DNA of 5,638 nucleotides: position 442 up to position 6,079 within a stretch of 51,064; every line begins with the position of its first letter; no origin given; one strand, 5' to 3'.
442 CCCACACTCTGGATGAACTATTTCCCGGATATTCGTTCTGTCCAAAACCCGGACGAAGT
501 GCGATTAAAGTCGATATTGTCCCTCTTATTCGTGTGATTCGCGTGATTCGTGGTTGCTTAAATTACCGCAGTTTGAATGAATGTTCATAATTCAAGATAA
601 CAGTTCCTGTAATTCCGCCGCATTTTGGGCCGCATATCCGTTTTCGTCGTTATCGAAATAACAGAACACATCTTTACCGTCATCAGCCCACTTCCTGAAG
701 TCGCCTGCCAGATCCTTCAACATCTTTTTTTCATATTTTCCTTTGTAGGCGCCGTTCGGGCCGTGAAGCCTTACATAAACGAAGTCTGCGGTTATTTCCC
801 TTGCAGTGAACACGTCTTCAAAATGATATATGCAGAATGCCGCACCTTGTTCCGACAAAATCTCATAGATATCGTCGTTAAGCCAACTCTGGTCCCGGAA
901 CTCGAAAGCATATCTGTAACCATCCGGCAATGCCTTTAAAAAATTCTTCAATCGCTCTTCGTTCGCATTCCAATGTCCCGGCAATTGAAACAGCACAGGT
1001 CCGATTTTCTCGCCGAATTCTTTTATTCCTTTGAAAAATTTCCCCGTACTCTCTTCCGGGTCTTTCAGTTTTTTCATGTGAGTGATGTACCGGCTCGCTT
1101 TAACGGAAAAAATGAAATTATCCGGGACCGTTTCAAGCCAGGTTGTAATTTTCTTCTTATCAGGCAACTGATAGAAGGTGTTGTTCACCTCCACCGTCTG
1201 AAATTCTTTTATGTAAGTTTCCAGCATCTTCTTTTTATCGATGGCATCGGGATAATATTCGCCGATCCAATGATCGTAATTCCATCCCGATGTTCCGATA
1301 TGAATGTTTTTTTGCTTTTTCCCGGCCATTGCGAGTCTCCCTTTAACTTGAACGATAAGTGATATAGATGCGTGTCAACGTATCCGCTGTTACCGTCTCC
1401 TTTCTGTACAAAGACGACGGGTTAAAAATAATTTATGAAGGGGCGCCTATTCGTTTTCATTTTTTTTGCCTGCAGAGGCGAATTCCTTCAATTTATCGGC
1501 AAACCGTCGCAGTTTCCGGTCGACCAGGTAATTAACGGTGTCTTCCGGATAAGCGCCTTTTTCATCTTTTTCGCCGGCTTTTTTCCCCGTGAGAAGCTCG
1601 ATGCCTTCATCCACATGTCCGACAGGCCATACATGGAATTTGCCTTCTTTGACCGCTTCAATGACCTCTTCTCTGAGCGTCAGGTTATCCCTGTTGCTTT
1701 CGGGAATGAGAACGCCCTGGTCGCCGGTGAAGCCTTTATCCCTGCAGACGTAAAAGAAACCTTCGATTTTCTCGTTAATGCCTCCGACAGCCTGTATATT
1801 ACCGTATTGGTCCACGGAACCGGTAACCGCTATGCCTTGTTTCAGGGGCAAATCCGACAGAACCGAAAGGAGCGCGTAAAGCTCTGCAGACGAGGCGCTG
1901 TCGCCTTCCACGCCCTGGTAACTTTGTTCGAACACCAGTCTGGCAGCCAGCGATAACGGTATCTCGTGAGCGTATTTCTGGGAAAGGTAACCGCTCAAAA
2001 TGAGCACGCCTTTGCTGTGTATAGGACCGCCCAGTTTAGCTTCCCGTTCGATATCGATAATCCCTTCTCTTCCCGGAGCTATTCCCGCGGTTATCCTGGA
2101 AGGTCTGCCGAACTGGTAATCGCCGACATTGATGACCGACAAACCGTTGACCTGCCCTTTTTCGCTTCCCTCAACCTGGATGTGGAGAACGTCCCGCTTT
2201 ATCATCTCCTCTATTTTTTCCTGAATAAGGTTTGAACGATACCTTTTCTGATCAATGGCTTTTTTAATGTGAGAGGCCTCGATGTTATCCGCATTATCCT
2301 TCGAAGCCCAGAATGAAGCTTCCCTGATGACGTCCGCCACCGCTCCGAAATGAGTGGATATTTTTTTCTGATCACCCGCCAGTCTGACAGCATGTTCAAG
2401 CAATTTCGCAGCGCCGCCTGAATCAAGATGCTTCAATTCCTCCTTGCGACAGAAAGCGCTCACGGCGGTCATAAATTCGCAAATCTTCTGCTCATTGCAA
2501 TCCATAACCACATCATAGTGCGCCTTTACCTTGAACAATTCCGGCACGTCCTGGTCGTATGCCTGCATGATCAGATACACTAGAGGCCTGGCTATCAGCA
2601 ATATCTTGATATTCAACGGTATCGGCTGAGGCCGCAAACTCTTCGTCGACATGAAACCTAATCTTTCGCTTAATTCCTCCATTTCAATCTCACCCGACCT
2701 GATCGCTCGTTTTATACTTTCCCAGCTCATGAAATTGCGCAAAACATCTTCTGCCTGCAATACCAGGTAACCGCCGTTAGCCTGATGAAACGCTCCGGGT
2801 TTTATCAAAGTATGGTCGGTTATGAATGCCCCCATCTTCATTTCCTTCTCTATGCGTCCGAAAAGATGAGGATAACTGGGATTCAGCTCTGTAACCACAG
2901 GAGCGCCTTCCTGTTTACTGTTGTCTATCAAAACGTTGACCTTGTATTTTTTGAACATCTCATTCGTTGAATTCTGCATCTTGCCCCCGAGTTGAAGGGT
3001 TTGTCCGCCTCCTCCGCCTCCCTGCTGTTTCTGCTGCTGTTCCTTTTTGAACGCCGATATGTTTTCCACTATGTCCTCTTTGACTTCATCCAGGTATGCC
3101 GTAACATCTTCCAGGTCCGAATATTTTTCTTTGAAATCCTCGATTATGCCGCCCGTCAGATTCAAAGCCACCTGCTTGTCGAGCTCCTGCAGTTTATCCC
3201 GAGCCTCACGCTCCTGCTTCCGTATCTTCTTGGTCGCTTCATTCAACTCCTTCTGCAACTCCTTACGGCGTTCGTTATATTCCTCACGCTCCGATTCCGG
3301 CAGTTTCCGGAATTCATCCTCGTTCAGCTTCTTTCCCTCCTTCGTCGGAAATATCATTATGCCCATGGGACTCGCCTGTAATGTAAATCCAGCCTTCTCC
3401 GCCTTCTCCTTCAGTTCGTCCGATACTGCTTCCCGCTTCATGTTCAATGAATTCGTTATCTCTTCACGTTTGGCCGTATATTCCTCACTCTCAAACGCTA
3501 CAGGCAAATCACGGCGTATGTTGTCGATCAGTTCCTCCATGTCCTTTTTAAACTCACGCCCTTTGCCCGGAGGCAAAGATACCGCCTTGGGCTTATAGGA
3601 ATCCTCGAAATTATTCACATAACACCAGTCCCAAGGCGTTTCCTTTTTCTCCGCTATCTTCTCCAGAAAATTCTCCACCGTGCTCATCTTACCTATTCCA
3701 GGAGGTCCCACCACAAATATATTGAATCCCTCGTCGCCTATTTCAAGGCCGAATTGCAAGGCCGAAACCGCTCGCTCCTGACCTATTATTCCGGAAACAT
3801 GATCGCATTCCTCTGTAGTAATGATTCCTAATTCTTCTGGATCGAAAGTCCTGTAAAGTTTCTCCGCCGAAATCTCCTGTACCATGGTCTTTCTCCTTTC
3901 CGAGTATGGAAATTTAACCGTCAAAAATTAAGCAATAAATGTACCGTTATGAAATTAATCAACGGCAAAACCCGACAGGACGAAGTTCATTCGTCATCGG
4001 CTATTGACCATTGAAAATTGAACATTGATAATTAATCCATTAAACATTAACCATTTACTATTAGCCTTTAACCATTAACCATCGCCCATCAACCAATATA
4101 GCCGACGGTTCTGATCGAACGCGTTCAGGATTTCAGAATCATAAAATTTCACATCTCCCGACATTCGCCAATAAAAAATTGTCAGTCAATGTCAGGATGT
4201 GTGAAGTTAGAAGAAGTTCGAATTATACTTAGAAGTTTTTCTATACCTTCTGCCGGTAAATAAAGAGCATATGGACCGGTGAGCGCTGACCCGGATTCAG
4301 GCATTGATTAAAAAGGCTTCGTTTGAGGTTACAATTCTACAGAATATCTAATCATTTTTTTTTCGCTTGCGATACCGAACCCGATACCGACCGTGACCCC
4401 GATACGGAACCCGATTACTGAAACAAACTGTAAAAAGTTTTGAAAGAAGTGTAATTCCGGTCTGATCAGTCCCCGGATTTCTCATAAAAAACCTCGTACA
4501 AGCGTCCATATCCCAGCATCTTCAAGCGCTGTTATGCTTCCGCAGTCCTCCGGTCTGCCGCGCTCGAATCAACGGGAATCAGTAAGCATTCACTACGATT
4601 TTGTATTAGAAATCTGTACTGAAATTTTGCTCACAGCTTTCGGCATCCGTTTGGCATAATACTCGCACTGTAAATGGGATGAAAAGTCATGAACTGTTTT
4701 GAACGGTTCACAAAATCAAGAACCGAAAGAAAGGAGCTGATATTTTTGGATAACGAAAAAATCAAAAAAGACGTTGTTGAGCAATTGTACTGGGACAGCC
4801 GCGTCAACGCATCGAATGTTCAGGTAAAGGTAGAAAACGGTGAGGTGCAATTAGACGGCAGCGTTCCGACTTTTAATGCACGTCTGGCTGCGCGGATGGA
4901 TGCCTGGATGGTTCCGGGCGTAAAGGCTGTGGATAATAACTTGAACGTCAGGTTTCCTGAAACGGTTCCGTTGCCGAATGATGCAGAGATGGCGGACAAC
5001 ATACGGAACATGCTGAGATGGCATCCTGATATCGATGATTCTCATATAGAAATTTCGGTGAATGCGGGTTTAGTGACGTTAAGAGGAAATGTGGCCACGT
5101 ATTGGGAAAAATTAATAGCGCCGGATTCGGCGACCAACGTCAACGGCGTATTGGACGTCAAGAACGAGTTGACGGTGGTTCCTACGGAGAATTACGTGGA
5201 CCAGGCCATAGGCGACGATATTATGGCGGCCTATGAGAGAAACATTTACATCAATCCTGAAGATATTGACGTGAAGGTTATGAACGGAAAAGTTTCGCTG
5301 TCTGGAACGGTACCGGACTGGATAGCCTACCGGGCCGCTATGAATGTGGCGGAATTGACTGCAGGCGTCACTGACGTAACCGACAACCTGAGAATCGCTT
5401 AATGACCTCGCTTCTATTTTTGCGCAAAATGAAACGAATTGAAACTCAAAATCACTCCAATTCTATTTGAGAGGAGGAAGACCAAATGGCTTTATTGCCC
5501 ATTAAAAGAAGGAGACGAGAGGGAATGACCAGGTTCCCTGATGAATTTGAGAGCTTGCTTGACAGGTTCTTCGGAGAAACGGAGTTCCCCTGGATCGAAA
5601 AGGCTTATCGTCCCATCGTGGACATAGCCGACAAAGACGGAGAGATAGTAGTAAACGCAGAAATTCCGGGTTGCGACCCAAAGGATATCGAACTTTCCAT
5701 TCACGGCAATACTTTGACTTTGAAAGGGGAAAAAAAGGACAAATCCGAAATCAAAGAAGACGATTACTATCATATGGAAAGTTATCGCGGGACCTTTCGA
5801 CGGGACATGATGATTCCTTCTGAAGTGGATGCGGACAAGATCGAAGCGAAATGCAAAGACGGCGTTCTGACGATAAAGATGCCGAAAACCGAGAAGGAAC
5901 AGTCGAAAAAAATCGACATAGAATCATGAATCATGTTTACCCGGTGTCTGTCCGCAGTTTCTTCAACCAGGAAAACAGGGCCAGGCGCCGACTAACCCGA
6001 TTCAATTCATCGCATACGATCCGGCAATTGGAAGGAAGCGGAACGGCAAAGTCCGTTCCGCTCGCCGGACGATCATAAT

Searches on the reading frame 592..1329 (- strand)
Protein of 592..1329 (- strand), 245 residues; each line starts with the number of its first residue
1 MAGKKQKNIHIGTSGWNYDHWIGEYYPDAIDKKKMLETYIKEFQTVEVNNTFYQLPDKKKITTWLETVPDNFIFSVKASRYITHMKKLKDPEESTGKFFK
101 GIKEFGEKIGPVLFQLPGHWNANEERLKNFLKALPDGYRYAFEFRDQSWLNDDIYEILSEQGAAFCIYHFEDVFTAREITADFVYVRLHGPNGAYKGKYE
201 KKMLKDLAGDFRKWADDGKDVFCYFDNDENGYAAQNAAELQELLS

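Call 11: search_protein_families(library=pfam, proteins=[window:592-1329:-])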
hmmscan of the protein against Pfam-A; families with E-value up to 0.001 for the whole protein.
window:592-1329:- (245 aa): 1 family
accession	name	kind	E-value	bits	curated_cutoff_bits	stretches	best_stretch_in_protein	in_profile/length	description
PF01904.24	DUF72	-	1.4e-70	238.2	25.3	1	26-243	1-217/217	Protein of unknown function DUF72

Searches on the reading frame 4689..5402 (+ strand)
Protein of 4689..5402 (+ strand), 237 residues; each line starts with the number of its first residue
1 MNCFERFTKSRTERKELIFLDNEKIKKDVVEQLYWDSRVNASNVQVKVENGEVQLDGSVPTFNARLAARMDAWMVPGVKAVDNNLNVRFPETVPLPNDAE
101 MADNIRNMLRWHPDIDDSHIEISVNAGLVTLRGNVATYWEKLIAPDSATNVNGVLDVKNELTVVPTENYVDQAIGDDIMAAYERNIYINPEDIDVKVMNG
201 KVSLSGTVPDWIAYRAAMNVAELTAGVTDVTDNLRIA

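Call 11: search_protein_families(library=pfam, proteins=[window:4689-5402:+])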
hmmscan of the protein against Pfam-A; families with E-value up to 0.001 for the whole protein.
window:4689-5402:+ (237 aa): 1 family
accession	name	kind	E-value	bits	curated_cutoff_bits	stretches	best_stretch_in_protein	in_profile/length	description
PF04972.22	BON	-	5.2e-43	145.6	27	3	22-88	2-68/69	BON domain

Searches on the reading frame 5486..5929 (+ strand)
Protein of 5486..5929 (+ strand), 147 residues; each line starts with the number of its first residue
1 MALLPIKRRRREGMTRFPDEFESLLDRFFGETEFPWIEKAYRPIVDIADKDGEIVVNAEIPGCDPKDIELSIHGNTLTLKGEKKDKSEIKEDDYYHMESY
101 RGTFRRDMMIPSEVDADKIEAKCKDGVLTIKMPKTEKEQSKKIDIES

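Call 11: search_protein_families(library=pfam, proteins=[window:5486-5929:+])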
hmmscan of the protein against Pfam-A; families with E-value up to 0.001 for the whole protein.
window:5486-5929:+ (147 aa): 2 families
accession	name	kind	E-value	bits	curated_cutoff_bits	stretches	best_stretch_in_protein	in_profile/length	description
PF00011.27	HSP20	-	3.3e-23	82.1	20.8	1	46-145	1-101/102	Hsp20/alpha crystallin family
PF17886.7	ArsA_HSP20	-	5.1e-08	32.8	22.5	1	51-132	1-63/63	HSP20-like domain found in ArsA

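Call 15: find_encoding_contigs(protein=window:5486-5929:+, flank=10000, max_places=10)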
Protein window:5486-5929:+ (147 aa): 1 contig read that carries it; 1 place shown.
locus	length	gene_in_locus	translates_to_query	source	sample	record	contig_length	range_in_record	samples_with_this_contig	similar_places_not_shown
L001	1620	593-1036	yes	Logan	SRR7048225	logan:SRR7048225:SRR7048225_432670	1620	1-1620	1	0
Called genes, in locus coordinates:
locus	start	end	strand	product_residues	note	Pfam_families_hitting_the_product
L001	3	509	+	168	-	?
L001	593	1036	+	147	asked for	PF00011:HSP20, PF17886:ArsA_HSP20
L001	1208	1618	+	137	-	?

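Call 46: list_cluster_members(proteins=[window:5486-5929:+, window:32158-34890:+, window:48082-48327:-, window:21361-21522:-, window:21345-21527:+, window:26916-27044:+, window:42355-43155:-, window:35984-37150:-])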
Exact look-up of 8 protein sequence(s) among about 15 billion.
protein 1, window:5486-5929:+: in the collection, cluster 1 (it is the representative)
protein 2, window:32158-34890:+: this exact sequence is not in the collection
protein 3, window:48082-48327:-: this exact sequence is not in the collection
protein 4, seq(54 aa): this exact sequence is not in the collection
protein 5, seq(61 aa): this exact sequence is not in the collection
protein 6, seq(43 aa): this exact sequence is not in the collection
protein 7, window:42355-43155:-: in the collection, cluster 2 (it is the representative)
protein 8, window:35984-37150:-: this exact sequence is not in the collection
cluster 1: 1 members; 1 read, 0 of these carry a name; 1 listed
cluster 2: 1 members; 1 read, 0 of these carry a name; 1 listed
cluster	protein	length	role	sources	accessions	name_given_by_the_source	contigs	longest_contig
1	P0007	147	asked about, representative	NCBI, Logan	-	-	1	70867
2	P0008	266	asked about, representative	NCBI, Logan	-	-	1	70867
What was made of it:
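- None of the window's own ORFs over the element are in the protein collection (call 46).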
